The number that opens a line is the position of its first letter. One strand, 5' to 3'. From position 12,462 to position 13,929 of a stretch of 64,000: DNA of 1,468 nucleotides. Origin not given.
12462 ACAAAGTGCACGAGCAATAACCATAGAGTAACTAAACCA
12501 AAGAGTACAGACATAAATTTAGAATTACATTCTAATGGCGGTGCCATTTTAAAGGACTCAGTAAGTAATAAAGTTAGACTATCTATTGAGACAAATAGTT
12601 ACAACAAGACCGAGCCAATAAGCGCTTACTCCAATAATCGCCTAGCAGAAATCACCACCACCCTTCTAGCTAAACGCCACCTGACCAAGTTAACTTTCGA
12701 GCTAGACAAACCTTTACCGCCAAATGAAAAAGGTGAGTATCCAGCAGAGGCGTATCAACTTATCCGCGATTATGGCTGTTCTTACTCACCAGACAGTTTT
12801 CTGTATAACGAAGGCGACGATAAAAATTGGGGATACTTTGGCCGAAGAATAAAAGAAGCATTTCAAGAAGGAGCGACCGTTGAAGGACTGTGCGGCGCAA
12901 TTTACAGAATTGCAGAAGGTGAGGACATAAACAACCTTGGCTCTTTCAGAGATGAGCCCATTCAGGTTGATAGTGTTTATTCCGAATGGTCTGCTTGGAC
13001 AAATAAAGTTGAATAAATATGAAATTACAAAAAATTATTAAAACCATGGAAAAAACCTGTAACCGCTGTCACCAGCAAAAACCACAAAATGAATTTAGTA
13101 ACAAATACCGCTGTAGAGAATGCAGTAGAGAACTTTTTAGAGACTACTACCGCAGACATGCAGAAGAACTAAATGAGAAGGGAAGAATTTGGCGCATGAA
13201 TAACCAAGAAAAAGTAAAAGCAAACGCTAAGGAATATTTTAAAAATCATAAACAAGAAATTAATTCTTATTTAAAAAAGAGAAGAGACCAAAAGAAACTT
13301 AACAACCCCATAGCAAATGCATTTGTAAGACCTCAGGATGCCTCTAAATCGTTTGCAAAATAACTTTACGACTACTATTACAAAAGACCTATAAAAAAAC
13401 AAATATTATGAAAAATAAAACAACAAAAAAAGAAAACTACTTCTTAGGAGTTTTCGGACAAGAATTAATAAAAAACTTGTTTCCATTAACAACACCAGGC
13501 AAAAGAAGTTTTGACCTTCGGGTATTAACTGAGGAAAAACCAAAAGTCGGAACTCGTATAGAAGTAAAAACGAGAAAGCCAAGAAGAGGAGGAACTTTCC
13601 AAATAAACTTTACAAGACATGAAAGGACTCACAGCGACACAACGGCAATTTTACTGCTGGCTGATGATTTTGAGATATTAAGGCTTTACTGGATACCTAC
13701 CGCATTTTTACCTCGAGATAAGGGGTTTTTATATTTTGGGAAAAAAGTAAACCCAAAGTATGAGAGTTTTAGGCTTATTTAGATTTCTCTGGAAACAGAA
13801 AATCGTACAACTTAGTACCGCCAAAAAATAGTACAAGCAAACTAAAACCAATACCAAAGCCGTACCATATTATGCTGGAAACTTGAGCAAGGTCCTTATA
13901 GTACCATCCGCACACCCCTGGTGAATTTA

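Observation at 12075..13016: Iteron-like GTGCAC repeats embedded in a putative replication-initiator gene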

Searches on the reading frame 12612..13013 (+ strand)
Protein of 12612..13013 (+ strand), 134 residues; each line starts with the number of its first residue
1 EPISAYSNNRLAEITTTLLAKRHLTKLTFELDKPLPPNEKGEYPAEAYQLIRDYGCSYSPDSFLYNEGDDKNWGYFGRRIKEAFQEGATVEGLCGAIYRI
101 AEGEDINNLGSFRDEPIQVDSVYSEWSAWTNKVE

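Call 70: find_homologous_proteins(query=A4, max_evalue=0.01)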
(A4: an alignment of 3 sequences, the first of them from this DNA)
Query A4 (3 sequences): 633 candidates shared short words with the query, none scored E <= 0.01.
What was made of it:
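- Tried and rejected: A search with the C-terminal-domain alignment returned nothing (call 70).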

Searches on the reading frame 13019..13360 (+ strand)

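Call 3: search_protein_families(library=pfam, proteins=[window:13019-13360:+], max_evalue=1)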
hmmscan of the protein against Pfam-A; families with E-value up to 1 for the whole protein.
window:13019-13360:+ (114 aa): 10 families
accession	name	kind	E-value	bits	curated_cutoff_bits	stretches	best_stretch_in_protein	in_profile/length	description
PF03107.22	C1_2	-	0.011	16.5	26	1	7-36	13-40/48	C1 domain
PF09626.15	DHC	-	0.027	15.9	22.2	1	23-96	30-103/116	Dihaem cytochrome c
PF14522.11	Cytochrome_C7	-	0.027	14.7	24.8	1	9-35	39-65/67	Cytochrome c7 and related cytochrome c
PF11267.13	DUF3067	-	0.033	15.1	25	1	57-106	31-79/98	Domain of unknown function (DUF3067)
PF07282.18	Cas12f1-like_TNB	-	0.046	14.3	26.3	1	12-43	29-54/60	Cas12f1-like, TNB domain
PF22289.1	DmmA-like_C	-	0.12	12.8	27.4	1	14-40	4-29/44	Dimethylamine monooxygenase subunit DmmA-like, C-terminal domain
PF03496.20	ADPrib_exo_Tox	-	0.18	11.6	23.4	1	56-94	10-54/196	ADP-ribosyltransferase exoenzyme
PF23864.1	DUF7222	-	0.19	12.4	27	1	70-93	40-63/108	Domain of unknown function (DUF7222)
PF14537.11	Cytochrom_c3_2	-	0.44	11.5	25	1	9-79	4-69/79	Cytochrome c3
PF07741.18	BRF1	-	0.47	11.2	25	1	42-98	9-66/99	Brf1-like TBP-binding domain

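Call 4: search_protein_families(library=phrogs, proteins=[window:13019-13360:+], max_evalue=0.1)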
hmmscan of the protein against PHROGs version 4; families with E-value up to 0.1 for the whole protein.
window:13019-13360:+ (114 aa): 7 families
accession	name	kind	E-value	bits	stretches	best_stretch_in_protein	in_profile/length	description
phrog_1035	-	DNA, RNA and nucleotide metabolism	1.3e-05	26.3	1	8-75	60-131/271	endonuclease VII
phrog_2340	-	DNA, RNA and nucleotide metabolism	2.6e-05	25.4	1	7-93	4-102/171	endonuclease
phrog_7091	-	DNA, RNA and nucleotide metabolism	0.0002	22.7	1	7-91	25-109/132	HNH endonuclease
phrog_2255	-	DNA, RNA and nucleotide metabolism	0.004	17.6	1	5-68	47-105/211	HNH endonuclease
phrog_826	-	DNA, RNA and nucleotide metabolism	0.012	16.2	1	12-92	167-251/281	HNH endonuclease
phrog_4852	-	unknown function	0.035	14.8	1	4-87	6-87/194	-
phrog_5558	-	moron, auxiliary metabolic gene and host takeover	0.049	14.9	0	6-56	60-118/130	Lar-like restriction alleviation protein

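Call 15: search_protein_families(library=ncbifam, proteins=[window:13019-13360:+], max_evalue=1)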
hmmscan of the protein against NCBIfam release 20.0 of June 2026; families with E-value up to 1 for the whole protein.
window:13019-13360:+ (114 aa): 1 family
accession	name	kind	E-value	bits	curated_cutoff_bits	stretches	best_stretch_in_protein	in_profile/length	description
NF041259.1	mono_DmmA_fam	domain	0.039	14.2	60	1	11-40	51-81/101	dimethylamine monooxygenase subunit DmmA family protein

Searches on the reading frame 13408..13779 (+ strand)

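Call 3: search_protein_families(library=pfam, proteins=[window:13408-13779:+], max_evalue=1)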
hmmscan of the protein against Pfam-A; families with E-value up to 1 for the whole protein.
window:13408-13779:+ (124 aa): 1 family
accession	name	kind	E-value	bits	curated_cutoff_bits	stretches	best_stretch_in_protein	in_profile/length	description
PF13020.12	NOV_C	-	0.057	13.9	22.1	1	31-74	27-65/91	Protein NO VEIN, C-terminal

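Call 4: search_protein_families(library=phrogs, proteins=[window:13408-13779:+], max_evalue=0.1)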
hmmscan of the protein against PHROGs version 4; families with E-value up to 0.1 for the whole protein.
window:13408-13779:+ (124 aa): 0 families

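Call 15: search_protein_families(library=ncbifam, proteins=[window:13408-13779:+], max_evalue=1)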
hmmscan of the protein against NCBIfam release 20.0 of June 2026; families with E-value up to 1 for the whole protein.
window:13408-13779:+ (124 aa): 0 families
